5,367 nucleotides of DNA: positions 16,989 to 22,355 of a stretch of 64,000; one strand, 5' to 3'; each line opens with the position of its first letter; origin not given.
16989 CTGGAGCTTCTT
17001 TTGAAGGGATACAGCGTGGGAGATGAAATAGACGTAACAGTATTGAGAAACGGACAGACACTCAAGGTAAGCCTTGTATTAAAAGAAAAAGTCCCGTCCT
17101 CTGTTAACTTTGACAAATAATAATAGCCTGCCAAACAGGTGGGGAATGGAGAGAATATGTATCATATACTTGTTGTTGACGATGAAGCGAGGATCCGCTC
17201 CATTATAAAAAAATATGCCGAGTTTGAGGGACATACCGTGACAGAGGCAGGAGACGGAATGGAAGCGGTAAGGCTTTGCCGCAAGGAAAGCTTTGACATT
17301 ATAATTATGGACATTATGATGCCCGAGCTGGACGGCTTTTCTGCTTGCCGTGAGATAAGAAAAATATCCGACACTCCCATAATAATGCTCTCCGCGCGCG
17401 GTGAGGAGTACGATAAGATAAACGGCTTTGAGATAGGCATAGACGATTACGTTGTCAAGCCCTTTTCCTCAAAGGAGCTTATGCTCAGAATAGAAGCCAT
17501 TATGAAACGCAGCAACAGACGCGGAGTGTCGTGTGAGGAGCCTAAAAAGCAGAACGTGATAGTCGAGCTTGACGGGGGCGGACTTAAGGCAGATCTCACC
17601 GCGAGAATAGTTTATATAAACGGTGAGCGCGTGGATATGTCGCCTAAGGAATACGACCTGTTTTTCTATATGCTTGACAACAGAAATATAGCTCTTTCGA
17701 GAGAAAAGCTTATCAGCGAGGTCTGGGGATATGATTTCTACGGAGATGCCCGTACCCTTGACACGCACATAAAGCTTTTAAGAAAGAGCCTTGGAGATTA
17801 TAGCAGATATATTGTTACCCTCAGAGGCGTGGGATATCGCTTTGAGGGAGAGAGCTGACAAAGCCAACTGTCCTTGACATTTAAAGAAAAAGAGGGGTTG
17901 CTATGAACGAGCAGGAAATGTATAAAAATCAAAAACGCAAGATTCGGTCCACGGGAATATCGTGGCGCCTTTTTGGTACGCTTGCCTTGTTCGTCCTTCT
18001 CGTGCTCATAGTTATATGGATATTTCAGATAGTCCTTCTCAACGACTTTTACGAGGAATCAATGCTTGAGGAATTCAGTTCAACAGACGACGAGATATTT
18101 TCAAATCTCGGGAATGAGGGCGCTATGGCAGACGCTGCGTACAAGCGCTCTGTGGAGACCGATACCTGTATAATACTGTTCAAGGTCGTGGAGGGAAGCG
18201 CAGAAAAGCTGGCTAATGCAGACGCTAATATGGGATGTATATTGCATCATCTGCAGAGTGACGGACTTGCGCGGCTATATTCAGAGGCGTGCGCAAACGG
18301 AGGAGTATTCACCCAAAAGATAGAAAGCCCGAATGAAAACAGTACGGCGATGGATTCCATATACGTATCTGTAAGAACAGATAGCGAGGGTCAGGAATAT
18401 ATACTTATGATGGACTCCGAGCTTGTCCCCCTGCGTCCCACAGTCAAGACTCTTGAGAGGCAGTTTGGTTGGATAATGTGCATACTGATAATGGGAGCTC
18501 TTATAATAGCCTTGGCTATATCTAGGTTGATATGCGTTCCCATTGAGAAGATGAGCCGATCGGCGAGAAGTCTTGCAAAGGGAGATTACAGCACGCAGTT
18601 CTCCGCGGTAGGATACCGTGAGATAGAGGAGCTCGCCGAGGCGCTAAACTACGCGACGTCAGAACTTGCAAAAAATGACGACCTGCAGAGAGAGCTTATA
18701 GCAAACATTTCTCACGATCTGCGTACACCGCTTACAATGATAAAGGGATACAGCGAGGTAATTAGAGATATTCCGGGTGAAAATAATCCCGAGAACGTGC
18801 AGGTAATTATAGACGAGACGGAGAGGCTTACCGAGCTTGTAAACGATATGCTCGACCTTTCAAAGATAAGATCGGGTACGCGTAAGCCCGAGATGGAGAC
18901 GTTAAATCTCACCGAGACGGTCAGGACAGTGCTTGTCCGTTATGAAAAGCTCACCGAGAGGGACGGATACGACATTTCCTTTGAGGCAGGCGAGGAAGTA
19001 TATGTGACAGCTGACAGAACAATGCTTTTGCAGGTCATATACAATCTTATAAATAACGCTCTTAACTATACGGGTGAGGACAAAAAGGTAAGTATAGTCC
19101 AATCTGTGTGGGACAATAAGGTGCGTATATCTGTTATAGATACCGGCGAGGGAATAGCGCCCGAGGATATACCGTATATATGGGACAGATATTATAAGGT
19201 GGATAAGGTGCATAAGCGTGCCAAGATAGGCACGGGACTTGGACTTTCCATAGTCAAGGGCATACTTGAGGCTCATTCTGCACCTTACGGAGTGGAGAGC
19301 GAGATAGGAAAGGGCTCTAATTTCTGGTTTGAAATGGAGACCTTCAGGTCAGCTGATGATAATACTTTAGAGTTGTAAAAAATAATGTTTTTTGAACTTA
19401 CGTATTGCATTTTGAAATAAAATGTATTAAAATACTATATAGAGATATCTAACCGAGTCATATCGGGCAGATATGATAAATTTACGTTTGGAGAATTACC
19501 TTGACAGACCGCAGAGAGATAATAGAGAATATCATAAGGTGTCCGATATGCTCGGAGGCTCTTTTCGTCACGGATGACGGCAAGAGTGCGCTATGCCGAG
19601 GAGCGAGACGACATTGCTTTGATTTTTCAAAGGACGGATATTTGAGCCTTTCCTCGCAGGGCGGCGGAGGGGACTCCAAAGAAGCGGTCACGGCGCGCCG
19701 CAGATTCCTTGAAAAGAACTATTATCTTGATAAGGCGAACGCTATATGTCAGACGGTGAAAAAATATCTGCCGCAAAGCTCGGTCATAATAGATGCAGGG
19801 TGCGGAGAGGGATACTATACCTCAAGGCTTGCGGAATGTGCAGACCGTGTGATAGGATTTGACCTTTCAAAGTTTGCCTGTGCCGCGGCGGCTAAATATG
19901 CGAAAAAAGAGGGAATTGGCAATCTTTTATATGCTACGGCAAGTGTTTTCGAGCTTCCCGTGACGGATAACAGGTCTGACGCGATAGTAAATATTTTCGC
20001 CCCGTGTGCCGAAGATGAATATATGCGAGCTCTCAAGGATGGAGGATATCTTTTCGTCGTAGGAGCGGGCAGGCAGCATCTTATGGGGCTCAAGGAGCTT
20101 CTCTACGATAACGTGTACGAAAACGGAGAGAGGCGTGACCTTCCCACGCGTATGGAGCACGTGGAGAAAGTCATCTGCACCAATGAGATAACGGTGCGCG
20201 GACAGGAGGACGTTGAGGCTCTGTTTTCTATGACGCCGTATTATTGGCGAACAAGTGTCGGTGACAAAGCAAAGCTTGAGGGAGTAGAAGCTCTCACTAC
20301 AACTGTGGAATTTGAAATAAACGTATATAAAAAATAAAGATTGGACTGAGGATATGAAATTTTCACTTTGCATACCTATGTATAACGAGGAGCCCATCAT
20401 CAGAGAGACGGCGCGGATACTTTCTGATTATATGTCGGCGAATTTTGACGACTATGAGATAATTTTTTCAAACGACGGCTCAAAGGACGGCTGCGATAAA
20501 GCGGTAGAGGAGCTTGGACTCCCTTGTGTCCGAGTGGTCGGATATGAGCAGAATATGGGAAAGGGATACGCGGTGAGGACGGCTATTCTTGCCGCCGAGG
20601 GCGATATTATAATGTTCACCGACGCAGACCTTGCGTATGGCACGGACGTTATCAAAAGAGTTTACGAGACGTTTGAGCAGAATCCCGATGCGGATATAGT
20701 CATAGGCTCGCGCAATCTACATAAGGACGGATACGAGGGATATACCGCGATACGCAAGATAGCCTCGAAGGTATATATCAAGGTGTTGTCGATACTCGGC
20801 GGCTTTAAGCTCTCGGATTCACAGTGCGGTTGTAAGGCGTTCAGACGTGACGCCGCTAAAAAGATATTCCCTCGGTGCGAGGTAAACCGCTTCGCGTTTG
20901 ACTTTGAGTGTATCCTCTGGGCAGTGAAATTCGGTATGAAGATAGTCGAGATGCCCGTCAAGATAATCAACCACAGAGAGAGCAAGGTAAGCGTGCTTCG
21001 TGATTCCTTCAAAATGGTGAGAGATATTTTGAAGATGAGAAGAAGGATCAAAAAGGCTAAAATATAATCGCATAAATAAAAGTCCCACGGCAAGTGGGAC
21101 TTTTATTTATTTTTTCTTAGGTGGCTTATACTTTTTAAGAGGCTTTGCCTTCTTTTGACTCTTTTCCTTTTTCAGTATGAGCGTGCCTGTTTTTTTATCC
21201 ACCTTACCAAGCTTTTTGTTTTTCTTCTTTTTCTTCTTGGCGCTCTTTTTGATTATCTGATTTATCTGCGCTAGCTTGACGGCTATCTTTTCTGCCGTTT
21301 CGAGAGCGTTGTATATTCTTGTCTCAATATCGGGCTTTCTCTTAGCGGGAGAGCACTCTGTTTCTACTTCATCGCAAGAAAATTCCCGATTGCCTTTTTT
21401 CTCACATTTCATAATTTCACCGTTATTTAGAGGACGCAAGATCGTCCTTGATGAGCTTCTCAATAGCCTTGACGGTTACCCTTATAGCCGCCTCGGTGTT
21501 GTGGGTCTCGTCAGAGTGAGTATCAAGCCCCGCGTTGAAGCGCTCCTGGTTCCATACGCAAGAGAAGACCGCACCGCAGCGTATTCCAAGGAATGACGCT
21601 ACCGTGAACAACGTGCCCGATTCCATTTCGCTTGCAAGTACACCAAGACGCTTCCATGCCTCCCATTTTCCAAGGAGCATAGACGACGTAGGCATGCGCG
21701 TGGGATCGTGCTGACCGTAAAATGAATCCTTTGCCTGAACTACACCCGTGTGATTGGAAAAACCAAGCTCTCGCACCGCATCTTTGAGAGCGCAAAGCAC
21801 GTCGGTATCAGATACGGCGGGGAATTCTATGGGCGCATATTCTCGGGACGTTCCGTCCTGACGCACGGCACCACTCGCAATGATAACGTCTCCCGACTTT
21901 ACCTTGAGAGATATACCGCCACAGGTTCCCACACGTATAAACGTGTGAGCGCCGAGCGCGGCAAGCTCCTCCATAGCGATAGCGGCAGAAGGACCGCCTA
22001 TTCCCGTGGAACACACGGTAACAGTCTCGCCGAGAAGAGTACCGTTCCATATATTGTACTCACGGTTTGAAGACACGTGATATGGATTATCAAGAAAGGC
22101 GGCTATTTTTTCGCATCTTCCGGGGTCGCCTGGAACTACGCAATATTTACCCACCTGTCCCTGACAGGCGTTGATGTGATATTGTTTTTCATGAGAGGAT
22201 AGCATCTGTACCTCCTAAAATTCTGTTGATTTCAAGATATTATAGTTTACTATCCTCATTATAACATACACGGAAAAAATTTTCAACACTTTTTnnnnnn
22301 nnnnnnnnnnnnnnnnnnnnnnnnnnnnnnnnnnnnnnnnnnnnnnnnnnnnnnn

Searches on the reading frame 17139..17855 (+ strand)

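Call 30: search_protein_families(library=pfam, proteins=[window:17139-17855:+], max_evalue=0.00001)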
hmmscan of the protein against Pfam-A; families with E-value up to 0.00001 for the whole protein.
window:17139-17855:+ (239 aa): 2 families
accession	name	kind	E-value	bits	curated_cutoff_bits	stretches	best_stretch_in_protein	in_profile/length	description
PF00072.30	Response_reg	-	1.7e-30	105.8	30.2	1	10-118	1-110/111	Response regulator receiver domain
PF00486.34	Trans_reg_C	-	1.8e-23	82.8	26.2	1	162-235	1-77/77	Transcriptional regulatory protein, C terminal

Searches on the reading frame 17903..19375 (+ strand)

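Call 30: search_protein_families(library=pfam, proteins=[window:17903-19375:+], max_evalue=0.00001)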
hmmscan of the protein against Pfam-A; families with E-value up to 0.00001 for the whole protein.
window:17903-19375:+ (491 aa): 3 families
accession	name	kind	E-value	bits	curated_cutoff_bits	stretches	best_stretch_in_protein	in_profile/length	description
PF02518.31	HATPase_c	-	2.1e-22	80.1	26.4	1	371-478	2-107/111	Histidine kinase-, DNA gyrase B-, and HSP90-like ATPase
PF00512.31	HisKA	-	5.7e-21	74.8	26.9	1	262-325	2-66/66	His Kinase A (phospho-acceptor) domain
PF00672.30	HAMP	-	5.7e-06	27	25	0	206-253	2-49/53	HAMP domain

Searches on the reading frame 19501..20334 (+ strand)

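Call 31: search_protein_families(library=pfam, proteins=[window:19501-20334:+], max_evalue=0.00001)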
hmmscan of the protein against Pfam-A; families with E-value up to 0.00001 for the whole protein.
window:19501-20334:+ (278 aa): 4 families
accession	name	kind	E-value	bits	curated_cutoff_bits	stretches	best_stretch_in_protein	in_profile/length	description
PF13649.12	Methyltransf_25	-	3.1e-13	50.7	27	1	96-179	1-94/97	Methyltransferase domain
PF08241.18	Methyltransf_11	-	2.2e-10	41.5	21.2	1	98-185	2-94/95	Methyltransferase domain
PF13847.12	Methyltransf_31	-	3.9e-10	40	27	1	95-187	6-110/145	Methyltransferase domain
PF21302.3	Zn_ribbon_RlmA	-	1.5e-06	28.5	27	1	13-50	2-35/44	RlmA, N-terminal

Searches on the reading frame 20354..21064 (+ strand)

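Call 31: search_protein_families(library=pfam, proteins=[window:20354-21064:+], max_evalue=0.00001)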
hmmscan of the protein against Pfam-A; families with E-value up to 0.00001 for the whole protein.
window:20354-21064:+ (237 aa): 2 families
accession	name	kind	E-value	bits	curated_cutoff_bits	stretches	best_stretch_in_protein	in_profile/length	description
PF00535.33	Glycos_transf_2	-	1.1e-29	103.9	23.3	1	4-172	1-168/168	Glycosyl transferase family 2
PF13641.12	Glyco_tranf_2_3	-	4e-08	34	27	1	3-208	3-212/230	Glycosyltransferase like family 2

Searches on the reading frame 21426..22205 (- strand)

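Call 31: search_protein_families(library=pfam, proteins=[window:21426-22205:-], max_evalue=0.00001)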
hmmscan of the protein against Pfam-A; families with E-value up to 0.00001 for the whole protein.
window:21426-22205:- (260 aa): 1 family
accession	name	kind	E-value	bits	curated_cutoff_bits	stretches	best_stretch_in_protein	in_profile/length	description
PF01048.26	PNP_UDP_1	-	8.1e-39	133.8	25.1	1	20-249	1-229/233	Phosphorylase superfamily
